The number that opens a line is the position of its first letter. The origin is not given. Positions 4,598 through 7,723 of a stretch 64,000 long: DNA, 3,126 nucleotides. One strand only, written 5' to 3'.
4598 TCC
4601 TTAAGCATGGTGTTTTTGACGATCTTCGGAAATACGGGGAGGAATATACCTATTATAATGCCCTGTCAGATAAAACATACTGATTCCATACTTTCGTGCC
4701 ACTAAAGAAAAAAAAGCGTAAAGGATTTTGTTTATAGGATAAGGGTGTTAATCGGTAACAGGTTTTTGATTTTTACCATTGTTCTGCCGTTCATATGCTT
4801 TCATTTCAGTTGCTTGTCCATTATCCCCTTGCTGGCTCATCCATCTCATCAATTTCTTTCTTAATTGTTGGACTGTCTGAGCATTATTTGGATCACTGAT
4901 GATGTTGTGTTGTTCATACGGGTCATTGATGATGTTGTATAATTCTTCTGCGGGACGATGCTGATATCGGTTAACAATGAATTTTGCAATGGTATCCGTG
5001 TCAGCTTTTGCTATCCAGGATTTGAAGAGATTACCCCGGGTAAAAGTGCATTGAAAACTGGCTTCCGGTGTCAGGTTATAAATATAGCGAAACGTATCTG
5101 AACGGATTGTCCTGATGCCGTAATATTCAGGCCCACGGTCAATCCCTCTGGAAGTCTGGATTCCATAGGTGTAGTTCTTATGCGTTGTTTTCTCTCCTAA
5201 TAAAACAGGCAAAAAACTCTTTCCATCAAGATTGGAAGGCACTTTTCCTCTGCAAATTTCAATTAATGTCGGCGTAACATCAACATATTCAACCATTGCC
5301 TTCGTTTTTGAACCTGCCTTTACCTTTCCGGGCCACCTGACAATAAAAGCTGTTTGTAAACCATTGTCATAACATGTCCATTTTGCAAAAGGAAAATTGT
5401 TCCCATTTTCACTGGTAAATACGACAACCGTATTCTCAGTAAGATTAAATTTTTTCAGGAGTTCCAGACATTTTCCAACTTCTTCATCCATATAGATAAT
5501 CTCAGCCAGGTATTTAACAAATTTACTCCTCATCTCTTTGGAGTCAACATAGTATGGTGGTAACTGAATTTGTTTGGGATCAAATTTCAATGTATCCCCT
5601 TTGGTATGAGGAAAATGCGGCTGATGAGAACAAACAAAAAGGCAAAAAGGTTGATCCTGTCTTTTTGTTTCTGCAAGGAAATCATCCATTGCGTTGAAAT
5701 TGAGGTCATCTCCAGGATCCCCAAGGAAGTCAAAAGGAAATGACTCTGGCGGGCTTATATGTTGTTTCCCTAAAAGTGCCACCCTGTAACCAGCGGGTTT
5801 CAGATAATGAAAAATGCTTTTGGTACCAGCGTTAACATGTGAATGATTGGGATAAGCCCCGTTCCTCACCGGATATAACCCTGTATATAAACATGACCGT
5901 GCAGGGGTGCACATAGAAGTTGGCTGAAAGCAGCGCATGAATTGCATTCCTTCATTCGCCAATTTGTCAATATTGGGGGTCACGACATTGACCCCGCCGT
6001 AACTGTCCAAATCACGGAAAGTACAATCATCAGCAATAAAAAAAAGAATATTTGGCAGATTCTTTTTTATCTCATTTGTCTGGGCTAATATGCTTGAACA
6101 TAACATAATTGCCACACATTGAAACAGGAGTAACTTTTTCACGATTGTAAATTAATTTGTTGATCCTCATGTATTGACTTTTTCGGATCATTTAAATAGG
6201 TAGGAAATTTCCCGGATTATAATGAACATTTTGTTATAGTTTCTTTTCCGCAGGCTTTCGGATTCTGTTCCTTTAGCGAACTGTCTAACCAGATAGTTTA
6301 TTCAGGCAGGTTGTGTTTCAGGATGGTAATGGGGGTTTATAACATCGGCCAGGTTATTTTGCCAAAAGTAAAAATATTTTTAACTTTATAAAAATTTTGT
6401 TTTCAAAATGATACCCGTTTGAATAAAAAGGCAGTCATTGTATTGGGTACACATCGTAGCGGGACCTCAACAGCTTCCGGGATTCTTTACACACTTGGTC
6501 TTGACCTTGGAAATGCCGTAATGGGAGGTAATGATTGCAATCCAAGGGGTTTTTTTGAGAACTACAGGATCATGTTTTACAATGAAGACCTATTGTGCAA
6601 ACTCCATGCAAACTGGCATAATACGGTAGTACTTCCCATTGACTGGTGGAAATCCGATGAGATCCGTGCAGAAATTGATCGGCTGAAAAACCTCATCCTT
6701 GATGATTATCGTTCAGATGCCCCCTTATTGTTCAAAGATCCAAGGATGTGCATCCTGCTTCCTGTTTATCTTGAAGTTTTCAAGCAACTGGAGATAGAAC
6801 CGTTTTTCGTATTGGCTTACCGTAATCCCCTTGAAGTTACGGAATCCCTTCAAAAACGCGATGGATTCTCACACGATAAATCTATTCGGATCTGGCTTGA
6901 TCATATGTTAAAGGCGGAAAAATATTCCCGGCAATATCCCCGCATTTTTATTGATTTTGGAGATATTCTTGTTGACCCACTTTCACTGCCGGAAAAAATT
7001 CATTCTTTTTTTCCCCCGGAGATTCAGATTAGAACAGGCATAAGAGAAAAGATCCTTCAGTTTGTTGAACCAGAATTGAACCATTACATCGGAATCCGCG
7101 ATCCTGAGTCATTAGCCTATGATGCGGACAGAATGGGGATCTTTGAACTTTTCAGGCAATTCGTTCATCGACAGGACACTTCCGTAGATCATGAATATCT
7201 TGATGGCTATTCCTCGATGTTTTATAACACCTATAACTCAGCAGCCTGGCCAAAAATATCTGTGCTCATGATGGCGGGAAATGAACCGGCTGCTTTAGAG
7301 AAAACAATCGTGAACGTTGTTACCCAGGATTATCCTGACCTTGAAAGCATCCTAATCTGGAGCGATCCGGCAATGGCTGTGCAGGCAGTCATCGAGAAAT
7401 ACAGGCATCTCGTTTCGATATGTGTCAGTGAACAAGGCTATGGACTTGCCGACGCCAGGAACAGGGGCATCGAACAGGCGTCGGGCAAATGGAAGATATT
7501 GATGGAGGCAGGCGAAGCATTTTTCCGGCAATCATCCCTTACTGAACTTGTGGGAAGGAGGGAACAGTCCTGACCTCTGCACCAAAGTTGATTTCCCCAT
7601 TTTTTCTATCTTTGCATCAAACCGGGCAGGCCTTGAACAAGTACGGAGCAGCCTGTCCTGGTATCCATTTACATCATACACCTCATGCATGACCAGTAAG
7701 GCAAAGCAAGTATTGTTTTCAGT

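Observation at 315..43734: ~43-kb glycan super-locus built on five GT-C-like membrane enzymes and four polyprenyl-P-sugar-synthase-like GT2s, with no recognisable Wzx/Wzy/ABC exporter or initiating PGT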

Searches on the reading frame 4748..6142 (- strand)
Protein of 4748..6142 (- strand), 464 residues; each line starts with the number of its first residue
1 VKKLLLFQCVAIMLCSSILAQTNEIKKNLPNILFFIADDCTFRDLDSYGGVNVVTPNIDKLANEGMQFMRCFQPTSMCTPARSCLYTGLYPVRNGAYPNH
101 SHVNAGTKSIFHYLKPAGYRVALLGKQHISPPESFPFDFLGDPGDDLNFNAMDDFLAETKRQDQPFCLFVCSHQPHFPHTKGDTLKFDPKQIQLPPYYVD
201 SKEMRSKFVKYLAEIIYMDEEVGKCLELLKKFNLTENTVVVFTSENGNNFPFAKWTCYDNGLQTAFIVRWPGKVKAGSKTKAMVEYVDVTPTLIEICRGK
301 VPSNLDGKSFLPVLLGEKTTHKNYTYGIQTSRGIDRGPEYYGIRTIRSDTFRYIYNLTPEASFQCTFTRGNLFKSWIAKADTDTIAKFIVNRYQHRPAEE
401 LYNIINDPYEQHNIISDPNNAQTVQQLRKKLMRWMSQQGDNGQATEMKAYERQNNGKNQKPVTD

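Call 3: search_protein_families(library=pfam, proteins=[window:4748-6142:-])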
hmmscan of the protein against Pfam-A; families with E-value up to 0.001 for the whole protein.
window:4748-6142:- (464 aa): 3 families
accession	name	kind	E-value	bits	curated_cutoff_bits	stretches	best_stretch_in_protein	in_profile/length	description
PF00884.28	Sulfatase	-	1.2e-37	130.4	25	1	30-295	1-297/301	Sulfatase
PF16347.10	SGSH_C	-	8.5e-22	78.4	29.3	2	252-355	6-111/154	N-sulphoglucosamine sulphohydrolase, C-terminal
PF01663.27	Phosphodiest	-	7.8e-08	32.7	23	1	35-101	4-67/342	Type I phosphodiesterase / nucleotide pyrophosphatase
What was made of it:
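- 4748..6142 (-): Sulfatase-family protein with an N-terminal hydrophobic segment, so probably exported. Pfam Sulfatase 1.2e-37 and SGSH_C 8.5e-22 (call 3).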

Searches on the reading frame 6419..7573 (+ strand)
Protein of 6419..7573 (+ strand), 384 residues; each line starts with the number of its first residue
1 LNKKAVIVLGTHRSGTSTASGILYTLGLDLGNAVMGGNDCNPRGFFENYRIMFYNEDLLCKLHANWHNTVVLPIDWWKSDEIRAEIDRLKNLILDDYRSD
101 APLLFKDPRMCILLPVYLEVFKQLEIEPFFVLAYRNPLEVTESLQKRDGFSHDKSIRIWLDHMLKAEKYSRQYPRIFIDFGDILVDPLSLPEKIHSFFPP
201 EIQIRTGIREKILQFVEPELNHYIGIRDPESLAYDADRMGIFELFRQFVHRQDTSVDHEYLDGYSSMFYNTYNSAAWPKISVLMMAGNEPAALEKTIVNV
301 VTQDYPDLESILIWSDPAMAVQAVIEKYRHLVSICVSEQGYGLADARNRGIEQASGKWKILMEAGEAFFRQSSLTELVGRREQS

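Call 3: search_protein_families(library=pfam, proteins=[window:6419-7573:+])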
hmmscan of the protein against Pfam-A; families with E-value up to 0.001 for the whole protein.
window:6419-7573:+ (384 aa): 1 family
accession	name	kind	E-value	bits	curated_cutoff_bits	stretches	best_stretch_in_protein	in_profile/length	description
PF00535.33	Glycos_transf_2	-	1.7e-11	44.8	23.3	1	281-368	1-91/168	Glycosyl transferase family 2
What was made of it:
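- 6419..7573 (+): GT2 with a 280-aa N-terminal region of unknown function. First gene of the conserved four-gene TM1101 module. Pfam GT2 at residues 281-368 (call 3).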

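Call 30: search_protein_families(library=ncbifam, max_evalue=0.00001, proteins=[window:6419-7573:+])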
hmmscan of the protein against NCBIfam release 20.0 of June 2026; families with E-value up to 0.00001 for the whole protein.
window:6419-7573:+ (384 aa): 1 family
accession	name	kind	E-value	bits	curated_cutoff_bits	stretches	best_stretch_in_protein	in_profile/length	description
TIGR03937.1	PgaC_IcaA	equivalog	9.5e-06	24.8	422.3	0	271-363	38-133/407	poly-beta-1,6-N-acetyl-D-glucosamine synthase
